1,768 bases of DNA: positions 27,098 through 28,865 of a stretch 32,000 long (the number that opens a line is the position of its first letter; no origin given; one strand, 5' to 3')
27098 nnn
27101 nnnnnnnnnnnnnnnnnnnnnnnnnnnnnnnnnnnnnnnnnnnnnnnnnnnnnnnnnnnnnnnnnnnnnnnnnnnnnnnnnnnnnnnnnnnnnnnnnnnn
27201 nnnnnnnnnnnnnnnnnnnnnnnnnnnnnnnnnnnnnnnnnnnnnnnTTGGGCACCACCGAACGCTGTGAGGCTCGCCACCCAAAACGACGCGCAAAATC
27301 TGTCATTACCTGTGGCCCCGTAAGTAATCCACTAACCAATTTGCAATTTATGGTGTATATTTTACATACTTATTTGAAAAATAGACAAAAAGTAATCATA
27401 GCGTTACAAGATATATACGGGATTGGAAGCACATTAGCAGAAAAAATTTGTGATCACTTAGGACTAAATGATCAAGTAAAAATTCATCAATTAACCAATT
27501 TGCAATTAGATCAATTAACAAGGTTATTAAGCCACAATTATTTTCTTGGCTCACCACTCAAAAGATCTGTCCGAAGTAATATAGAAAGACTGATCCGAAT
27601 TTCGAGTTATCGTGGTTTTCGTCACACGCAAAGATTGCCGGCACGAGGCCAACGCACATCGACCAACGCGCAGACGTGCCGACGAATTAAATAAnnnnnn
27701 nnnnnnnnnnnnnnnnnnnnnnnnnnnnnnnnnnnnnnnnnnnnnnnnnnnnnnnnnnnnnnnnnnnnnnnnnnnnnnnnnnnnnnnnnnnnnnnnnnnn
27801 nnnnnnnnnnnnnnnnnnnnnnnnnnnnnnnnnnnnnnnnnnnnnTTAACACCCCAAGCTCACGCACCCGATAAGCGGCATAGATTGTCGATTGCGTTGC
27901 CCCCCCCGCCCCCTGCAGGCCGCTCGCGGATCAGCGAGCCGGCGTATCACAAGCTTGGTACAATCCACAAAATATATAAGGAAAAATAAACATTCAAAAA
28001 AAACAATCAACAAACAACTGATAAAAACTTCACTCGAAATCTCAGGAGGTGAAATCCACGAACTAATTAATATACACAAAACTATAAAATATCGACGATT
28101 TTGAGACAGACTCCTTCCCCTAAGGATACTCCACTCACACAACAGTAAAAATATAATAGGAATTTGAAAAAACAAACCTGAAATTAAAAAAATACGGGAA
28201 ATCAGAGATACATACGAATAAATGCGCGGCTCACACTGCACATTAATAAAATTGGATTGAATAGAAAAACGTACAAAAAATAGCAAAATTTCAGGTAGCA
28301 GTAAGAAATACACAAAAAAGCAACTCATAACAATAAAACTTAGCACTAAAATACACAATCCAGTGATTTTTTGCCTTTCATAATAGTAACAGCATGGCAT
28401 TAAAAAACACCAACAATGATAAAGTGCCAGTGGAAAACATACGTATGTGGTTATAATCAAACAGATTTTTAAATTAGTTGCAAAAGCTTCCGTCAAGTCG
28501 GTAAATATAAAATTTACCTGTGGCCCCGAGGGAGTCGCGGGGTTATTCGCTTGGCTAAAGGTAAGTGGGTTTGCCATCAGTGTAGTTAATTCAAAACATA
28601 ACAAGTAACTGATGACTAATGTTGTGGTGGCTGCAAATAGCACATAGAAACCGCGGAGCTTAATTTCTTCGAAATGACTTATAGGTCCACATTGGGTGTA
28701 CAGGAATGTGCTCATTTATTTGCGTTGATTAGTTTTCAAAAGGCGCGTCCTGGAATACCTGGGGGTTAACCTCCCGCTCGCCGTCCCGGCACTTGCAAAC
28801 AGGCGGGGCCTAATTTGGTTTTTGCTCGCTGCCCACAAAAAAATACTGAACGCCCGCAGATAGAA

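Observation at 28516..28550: A dispersed GC-rich element sits in frame inside tatC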

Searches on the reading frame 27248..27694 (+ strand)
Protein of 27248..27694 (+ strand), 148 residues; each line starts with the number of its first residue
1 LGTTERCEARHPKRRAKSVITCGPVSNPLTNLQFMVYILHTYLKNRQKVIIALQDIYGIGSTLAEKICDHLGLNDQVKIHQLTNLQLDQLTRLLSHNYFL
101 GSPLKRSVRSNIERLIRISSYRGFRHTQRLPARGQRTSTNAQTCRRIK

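Call 23: search_protein_families(library=pfam, proteins=[window:27248-27694:+], max_evalue=0.01)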
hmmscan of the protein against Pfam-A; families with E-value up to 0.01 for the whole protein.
window:27248-27694:+ (148 aa): 2 families
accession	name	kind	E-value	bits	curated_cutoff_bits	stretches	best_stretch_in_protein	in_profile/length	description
PF00416.27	Ribosomal_S13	-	4.1e-23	82.6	31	1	38-143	2-128/128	Ribosomal protein S13/S18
PF05833.16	NFACT_N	-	0.0062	15.8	31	1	39-92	180-234/456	NFACT N-terminal and middle domains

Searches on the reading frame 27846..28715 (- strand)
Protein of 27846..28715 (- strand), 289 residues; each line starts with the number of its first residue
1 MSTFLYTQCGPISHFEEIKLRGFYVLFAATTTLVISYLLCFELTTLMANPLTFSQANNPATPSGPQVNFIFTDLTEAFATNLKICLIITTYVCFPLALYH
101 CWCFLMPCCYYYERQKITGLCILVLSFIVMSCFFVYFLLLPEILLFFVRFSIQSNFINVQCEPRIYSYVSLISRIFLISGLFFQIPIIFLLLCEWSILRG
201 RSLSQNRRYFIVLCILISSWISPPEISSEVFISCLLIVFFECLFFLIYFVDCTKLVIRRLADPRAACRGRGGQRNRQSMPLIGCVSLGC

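Call 10: search_protein_families(library=pfam, proteins=[window:27846-28715:-], max_evalue=0.01)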
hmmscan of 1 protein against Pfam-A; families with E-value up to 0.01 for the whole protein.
window:27846-28715:- (289 aa): 1 family
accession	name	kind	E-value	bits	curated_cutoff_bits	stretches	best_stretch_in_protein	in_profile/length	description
PF00902.23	TatC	-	1.6e-35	123.2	25.1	1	13-231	1-204/208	Sec-independent protein translocase protein (TatC)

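Call 11: find_homologous_proteins(query=window:27846-28715:-)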
Query window:27846-28715:- (289 aa): 8 proteins with E <= 0.001 among 481 candidates.
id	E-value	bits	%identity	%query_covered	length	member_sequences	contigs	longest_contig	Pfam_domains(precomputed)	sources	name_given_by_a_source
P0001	6.4e-187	638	100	100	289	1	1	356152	PF00902.24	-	-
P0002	3.6e-137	475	79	98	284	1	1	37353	PF00902.24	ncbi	-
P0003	3.1e-116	406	74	90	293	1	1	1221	PF00902.24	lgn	-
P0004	1.1e-74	270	54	92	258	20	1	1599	PF00902.24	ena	-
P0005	1.7e-73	266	59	76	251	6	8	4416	PF00902.24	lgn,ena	-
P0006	3.0e-70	255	53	90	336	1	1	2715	PF00902.24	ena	-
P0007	2.5e-67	245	58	76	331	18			PF00902.24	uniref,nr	uniref:SecY-independent transporter protein n=1 Tax=Ostreobium quekettii TaxID=121088 RepID=A0A650BX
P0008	3.1e-64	235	56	77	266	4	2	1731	PF00902.24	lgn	-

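Call 14: find_encoding_contigs(protein=P0002, flank=10000, max_places=3)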
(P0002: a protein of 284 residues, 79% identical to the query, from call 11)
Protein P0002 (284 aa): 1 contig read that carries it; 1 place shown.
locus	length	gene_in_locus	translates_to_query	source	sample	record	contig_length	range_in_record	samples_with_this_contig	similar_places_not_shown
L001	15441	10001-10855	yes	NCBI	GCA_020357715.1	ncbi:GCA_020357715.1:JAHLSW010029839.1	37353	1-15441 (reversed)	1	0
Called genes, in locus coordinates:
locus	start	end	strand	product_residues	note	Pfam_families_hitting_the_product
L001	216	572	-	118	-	-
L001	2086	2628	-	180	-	-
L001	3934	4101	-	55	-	-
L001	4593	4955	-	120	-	PF00177:Ribosomal_S7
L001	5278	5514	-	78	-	PF00177:Ribosomal_S7 (weak)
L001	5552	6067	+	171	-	-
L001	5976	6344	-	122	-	-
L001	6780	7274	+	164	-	-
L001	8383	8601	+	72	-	-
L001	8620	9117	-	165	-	-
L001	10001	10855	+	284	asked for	PF00902:TatC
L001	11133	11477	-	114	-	PF00416:Ribosomal_S13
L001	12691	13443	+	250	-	-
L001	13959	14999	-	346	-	PF00189:Ribosomal_S3_C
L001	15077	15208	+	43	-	-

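Call 15: find_encoding_contigs(protein=P0003, flank=5000, max_places=3)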
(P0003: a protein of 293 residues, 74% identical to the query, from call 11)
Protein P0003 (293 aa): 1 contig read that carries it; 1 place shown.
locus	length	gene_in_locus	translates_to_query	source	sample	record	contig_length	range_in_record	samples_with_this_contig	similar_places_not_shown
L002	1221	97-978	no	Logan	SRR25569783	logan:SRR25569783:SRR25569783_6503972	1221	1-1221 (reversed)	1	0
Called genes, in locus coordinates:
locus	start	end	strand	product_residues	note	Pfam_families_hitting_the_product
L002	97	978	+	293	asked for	PF00902:TatC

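Call 16: find_encoding_contigs(protein=P0001, flank=10000, max_places=3)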
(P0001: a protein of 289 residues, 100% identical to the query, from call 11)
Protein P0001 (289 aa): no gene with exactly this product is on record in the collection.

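Call 39: search_solved_structures(query=window:27846-28715:-, max_evalue=0.001, show_alignments=2)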
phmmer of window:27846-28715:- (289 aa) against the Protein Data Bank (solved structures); distinct sequences matched with E-value up to 0.001: 7.
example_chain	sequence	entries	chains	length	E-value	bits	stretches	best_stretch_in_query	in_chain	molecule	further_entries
9dzz_A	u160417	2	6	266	9e-19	71.2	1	34-249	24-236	Sec-independent protein translocase protein TatC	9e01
9r91_A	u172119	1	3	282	1.1e-18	70.9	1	34-249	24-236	Sec-independent protein translocase protein TatC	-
4b4a_A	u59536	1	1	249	2.3e-18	69.9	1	51-250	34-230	SEC-INDEPENDENT PROTEIN TRANSLOCASE PROTEIN TATC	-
4htt_A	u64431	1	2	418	2.6e-17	66.4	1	51-247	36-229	Sec-independent protein translocase protein TatC, Lysozyme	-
4hts_A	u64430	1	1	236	1.3e-16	64.2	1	52-246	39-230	Sec-independent protein translocase protein TatC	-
9e02_E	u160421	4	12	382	2.4e-12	50.1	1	76-252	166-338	Sec-independent protein translocase protein TatC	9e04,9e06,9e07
9e03_A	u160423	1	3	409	1.2e-05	28.1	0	35-148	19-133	Sec-independent protein translocase protein TatC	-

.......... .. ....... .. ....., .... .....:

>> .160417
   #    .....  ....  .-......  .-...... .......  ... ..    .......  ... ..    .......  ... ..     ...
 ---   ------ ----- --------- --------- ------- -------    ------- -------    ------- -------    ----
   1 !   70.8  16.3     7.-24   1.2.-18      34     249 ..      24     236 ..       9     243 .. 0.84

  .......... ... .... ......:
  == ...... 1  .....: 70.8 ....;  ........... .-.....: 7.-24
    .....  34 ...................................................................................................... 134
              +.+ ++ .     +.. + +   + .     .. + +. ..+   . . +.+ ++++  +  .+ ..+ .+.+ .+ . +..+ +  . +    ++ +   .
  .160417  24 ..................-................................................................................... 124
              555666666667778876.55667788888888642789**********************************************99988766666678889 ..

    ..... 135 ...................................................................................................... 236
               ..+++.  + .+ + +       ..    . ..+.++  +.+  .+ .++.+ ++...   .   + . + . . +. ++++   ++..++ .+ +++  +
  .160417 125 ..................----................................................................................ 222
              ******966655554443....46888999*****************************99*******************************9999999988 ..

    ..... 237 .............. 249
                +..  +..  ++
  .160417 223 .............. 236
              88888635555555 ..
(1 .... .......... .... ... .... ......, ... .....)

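Call 59: predict_structure(alignment_id=A1)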
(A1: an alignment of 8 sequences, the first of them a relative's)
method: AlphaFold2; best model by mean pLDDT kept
length: 289 residues; sequences in the alignment: 8
mean_pLDDT: 51.5   pTM: 0.40
mean pLDDT of the five models: 51.5, 51.1, 50.4, 49.1, 47.4
residues with pLDDT >= 90: 0; 70-90: 0; 50-70: 184; < 50: 105
segments of 3 or more residues with pLDDT < 50: 1-12, 48-59, 64-72, 107-110, 158-160, 193-203, 219-230, 271-273, 275-289
pLDDT, mean of each block of 10 residues (from residue 1): 35 50 51 52 50 48 47 50 55 54 50 54 56 59 61 54 52 52 51 47 49 51 46 55 59 62 55 46 43
secondary structure, 60 per line:
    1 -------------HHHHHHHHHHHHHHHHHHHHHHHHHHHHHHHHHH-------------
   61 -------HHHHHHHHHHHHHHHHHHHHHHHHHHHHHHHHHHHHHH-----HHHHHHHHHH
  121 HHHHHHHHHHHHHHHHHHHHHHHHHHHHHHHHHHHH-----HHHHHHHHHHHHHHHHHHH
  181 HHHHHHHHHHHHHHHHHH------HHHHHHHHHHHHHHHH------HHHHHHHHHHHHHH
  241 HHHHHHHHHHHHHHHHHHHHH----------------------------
elements in order: H14-47 H68-105 H111-156 H162-198 H205-220 H227-261

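Call 60: search_protein_representatives(protein=window:27846-28715:-)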
Query: 289 residues. Proteins with E-value up to 0.001 (for the whole library): 5191; up to 1e-10: 1165; up to 1e-30: 5. The best 150 are listed.
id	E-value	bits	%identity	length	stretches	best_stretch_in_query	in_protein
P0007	8.0e-68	245.4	58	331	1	12-254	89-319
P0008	9.9e-65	235.3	56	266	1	12-250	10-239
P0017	4.4e-32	128.1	38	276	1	13-257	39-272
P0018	1.3e-31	126.6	35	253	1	1-255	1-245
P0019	3.6e-31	125.1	34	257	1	10-247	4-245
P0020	1.6e-30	122.9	34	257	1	14-249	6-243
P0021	8.4e-30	120.6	36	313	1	13-246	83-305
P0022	2.9e-29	118.8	34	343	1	30-249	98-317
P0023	6.9e-28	114.3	32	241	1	13-249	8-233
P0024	8.9e-28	114.0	31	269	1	13-255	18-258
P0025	4.5e-27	111.7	37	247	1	13-250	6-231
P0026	6.7e-27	111.1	29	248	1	14-252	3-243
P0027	3.8e-26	108.6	33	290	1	9-249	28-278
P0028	5.3e-26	108.1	34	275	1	14-246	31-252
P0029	6.3e-26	107.9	36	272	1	12-253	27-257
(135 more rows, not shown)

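Call 68: predict_structure(alignment_id=A2)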
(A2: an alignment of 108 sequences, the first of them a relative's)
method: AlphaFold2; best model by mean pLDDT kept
length: 289 residues; sequences in the alignment: 108
mean_pLDDT: 89.6   pTM: 0.81
mean pLDDT of the five models: 89.6, 89.3, 89.1, 89.0, 88.9
residues with pLDDT >= 90: 222; 70-90: 37; 50-70: 17; < 50: 13
segments of 3 or more residues with pLDDT < 50: 1-3, 280-289
pLDDT, mean of each block of 10 residues (from residue 1): 58 94 98 98 96 85 81 97 98 97 95 96 97 97 91 90 94 96 96 94 96 97 91 96 95 93 80 55 43
secondary structure, 60 per line:
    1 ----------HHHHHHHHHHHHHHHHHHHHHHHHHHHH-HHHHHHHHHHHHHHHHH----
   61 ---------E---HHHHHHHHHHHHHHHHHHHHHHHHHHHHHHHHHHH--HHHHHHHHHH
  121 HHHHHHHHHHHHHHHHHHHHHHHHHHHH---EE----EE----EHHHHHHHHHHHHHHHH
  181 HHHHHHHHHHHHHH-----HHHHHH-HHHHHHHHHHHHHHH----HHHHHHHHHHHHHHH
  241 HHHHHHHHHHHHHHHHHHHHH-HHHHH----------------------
elements in order: H11-38 H40-56 H74-108 H111-148 H165-194 H200-205 H207-221 H226-261 H263-267

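Call 73: fold_search(model_id=the predicted structure, library=pdb)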
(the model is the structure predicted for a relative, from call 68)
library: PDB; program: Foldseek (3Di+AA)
matches with E <= 10: 76; with E <= 0.001: 7
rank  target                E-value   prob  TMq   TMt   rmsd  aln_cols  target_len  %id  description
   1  9e01_A                4.0e-09  1.00  0.61  0.74   5.1       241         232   23  Cryo-EM structure of a TatBC-MdoD complex from Escherichia coli (released 2025-08-27)
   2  9dzz_A                6.6e-09  1.00  0.62  0.75   4.8       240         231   23  Cryo-EM structure of a TatBC complex from Escherichia coli (released 2025-08-27)
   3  4b4a                  1.4e-08  1.00  0.57  0.71   5.1       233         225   23  Structure of the TatC core of the twin arginine protein translocation system (released 2012-12-05)
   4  4hts                  2.4e-08  1.00  0.58  0.71   5.3       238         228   22  Crystal Structure of Twin Arginine Translocase Receptor- TatC (released 2013-05-01)
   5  9e07_A                6.6e-08  1.00  0.62  0.74   4.9       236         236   17  Cryo-EM structure of a TatAC complex from Nitratifractor salsuginis (released 2025-08-27)
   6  9e02_A                1.0e-07  1.00  0.61  0.71   5.3       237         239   18  Cryo-EM structure of a TatBC complex from Nitratifractor salsuginis (released 2025-08-27)
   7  9e03_A                9.0e-04  1.00  0.52  0.41   9.4       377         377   12  Cryo-EM structure of a TatBC complex from Myxococcus xanthus (released 2025-08-27)
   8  8v3c_D                9.6e-01  0.12  0.18  0.15  20.5       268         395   12  AgamOR28 structure without ligand (released 2024-06-19)
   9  8xqr_R                1.5e+00  0.10  0.19  0.19  21.6       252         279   12  Structure 2 of human class T GPCR TAS2R14-miniGs/gust complex with Flufenamic acid. (released 2024-07-10)
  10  7tm3_6                2.2e+00  0.08  0.18  0.22  17.0       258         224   11  Structure of the rabbit 80S ribosome stalled on a 2-TMD Rhodopsin intermediate in complex with the multipass transloco (released 2022-10-19)
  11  4ev6_A                2.4e+00  0.09  0.19  0.17  27.4       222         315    8  The complete structure of CorA magnesium transporter from Methanocaldococcus jannaschii (released 2012-10-31)
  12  9ij9_R                2.4e+00  0.04  0.13  0.13  23.5       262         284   11  A Cryo-EM structure of Bitter taste receptor TAS2R14 with Gi complex (released 2024-07-24)
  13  8abq_A                2.7e+00  0.05  0.12  0.16  26.2       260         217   12  Structure of the SNX1-SNX5 complex, Pt derivative (released 2023-06-21)
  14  7akx_A                2.9e+00  0.04  0.14  0.17  22.1       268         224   13  Crystal structure of the viral rhodopsin OLPVR1 in P1 space group (released 2020-11-25)
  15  1i4l_A                3.1e+00  0.04  0.13  0.18  29.8       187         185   11  CRYSTAL STRUCTURE ANALYSIS OF RAC1-GDP IN COMPLEX WITH ARFAPTIN (P41) (released 2001-05-16)
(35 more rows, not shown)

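Call 74: list_cluster_members(proteins=[P0002, P0003, P0004, P0010])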
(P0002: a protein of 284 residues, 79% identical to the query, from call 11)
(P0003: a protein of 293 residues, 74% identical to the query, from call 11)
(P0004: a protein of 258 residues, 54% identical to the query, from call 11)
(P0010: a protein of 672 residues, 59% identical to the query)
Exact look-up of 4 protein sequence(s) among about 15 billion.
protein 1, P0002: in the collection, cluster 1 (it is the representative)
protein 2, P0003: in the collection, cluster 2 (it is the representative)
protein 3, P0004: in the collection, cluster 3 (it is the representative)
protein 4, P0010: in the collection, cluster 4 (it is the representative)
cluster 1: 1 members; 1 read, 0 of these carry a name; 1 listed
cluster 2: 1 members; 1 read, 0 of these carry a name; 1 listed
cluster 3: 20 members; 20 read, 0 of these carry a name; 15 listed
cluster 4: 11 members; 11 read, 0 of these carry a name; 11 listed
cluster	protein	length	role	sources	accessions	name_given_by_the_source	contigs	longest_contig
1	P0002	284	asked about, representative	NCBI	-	-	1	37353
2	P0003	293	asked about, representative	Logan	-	-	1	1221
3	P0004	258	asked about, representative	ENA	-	-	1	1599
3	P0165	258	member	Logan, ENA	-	-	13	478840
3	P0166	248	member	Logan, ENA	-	-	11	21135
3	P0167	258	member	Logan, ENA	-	-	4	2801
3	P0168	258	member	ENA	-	-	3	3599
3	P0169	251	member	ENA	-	-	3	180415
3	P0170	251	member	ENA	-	-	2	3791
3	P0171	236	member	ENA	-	-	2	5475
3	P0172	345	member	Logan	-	-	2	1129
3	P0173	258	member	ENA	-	-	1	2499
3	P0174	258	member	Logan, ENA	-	-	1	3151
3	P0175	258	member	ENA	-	-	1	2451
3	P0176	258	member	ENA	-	-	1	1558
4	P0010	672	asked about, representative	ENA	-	-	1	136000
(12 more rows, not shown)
